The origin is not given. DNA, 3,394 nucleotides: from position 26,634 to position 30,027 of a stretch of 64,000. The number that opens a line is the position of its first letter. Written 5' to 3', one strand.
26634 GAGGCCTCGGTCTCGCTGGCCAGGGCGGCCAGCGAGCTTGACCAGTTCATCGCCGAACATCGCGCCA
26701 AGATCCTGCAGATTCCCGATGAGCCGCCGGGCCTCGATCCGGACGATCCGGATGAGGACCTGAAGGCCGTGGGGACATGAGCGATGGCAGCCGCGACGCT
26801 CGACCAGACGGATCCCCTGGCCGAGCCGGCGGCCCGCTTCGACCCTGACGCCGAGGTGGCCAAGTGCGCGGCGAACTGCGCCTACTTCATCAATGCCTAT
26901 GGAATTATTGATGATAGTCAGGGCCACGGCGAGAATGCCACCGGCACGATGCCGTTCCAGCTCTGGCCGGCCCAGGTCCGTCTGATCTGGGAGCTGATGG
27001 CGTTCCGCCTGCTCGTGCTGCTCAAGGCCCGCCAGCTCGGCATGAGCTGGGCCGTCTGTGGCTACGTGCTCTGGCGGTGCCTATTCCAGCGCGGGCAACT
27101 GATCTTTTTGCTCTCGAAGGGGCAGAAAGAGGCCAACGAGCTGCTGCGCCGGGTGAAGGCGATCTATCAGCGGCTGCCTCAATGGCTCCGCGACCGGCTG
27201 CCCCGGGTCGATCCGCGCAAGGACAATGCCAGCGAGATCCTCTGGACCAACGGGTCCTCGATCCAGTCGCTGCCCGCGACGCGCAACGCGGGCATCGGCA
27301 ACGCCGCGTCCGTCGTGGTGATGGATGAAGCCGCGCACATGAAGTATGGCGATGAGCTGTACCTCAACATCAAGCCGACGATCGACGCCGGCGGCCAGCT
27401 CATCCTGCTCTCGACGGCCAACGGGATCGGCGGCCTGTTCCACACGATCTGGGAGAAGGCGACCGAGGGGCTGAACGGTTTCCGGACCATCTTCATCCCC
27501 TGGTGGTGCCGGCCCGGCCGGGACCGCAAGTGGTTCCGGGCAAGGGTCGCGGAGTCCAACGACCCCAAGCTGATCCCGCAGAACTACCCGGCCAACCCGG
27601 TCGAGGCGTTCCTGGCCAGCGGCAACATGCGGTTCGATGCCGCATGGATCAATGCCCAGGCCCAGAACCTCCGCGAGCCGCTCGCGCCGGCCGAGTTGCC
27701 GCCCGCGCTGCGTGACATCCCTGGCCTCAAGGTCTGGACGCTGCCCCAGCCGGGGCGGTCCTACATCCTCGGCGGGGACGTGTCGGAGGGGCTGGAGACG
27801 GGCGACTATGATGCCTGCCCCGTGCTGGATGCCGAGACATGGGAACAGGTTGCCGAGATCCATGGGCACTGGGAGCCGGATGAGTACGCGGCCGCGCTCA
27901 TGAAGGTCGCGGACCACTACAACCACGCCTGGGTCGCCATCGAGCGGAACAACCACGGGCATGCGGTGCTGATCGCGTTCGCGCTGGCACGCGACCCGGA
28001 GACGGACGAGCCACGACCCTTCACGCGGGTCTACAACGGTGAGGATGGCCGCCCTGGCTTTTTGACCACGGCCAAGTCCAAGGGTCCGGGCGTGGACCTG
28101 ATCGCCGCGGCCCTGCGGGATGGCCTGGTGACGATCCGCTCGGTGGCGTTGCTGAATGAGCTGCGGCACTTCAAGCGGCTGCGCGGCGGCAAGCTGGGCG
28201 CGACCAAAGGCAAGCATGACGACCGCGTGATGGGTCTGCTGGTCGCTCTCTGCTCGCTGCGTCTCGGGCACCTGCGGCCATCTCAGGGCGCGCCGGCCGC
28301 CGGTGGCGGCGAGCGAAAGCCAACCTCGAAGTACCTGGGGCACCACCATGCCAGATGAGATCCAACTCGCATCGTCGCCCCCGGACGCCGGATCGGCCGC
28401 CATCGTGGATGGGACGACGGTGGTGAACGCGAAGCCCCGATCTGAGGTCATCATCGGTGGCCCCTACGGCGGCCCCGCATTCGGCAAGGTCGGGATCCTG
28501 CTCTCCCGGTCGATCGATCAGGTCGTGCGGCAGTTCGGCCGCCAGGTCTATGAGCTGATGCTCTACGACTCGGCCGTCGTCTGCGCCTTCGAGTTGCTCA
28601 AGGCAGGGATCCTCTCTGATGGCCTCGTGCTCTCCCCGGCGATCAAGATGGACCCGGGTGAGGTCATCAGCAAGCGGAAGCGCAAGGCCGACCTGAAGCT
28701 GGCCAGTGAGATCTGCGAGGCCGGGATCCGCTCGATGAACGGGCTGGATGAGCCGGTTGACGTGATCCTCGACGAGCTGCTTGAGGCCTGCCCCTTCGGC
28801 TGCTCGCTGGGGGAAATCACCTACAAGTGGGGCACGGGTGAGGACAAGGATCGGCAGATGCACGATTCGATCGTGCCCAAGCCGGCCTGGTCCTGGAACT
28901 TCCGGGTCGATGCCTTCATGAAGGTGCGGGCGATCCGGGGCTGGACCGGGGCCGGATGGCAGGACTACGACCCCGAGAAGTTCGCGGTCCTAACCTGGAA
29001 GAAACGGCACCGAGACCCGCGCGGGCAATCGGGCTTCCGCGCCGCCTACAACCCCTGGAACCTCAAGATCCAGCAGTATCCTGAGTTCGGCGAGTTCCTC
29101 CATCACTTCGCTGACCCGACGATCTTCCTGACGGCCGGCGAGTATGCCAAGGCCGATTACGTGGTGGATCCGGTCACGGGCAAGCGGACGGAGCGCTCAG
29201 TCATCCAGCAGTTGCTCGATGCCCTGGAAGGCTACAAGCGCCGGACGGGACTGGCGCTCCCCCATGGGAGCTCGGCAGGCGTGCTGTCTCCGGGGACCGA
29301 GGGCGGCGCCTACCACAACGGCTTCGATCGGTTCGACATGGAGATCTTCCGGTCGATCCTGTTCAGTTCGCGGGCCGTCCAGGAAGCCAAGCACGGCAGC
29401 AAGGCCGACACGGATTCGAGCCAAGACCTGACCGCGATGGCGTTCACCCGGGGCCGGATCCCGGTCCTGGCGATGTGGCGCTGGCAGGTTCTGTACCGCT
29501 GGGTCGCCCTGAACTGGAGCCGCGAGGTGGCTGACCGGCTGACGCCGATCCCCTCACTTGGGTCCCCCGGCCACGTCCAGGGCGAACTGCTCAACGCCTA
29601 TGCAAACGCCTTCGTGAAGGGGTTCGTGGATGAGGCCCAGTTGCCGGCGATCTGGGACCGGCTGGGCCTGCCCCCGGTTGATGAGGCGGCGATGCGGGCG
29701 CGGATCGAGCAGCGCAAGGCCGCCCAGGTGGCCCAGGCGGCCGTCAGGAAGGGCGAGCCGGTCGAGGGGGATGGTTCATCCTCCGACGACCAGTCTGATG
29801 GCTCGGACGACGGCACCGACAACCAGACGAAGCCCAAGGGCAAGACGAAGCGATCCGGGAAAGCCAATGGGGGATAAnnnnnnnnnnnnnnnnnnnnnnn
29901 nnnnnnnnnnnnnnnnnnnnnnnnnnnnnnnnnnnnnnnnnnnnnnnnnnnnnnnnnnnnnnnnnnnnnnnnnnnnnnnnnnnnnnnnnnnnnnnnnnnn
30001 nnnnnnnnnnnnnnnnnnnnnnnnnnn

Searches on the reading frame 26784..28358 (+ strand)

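Call 31: search_protein_families(library=phrogs, proteins=[window:26784-28358:+], max_evalue=0.00001)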
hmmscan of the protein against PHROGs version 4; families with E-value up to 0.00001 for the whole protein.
window:26784-28358:+ (524 aa): 9 families
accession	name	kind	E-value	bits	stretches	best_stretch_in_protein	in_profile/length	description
phrog_2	-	head and packaging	9.2e-37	128.2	1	56-492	262-592/807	terminase large subunit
phrog_38407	-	unknown function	3.7e-27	96.2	1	292-488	150-344/370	-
phrog_5989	-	head and packaging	2e-23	84.1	1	23-256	112-319/347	terminase large subunit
phrog_7579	-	head and packaging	4.1e-19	69.7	1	79-263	22-188/239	terminase large subunit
phrog_26724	-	unknown function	2.5e-13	51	1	55-164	30-134/192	-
phrog_24361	-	head and packaging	5e-13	50.2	1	371-488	16-134/162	terminase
phrog_36964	-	head and packaging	3.4e-11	42.9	1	92-226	439-571/890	terminase large subunit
phrog_38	-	head and packaging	7e-08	32.6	0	23-162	266-391/760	terminase large subunit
phrog_9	-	head and packaging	1.4e-07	31.8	1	29-232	185-381/812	terminase large subunit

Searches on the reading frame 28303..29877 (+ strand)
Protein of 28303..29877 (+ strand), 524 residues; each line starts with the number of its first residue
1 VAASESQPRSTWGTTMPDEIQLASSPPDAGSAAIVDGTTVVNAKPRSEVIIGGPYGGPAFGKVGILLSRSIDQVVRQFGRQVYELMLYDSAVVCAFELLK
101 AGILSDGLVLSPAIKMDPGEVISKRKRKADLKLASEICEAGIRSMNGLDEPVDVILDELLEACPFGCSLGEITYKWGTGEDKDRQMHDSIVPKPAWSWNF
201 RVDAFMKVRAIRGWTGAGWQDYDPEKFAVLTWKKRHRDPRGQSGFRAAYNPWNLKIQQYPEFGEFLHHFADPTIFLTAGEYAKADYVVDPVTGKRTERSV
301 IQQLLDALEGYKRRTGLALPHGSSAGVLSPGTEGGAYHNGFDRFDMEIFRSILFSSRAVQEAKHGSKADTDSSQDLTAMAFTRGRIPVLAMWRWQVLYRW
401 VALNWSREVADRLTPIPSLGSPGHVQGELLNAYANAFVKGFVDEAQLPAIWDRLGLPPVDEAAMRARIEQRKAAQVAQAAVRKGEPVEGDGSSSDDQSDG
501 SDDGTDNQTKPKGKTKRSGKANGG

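Call 31: search_protein_families(library=phrogs, proteins=[window:28303-29877:+], max_evalue=0.00001)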
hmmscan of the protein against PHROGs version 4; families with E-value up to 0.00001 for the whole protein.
window:28303-29877:+ (524 aa): 1 family
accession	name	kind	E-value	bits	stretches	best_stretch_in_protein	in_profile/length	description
phrog_113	-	head and packaging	1.2e-11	44.5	1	154-495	127-437/1272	portal protein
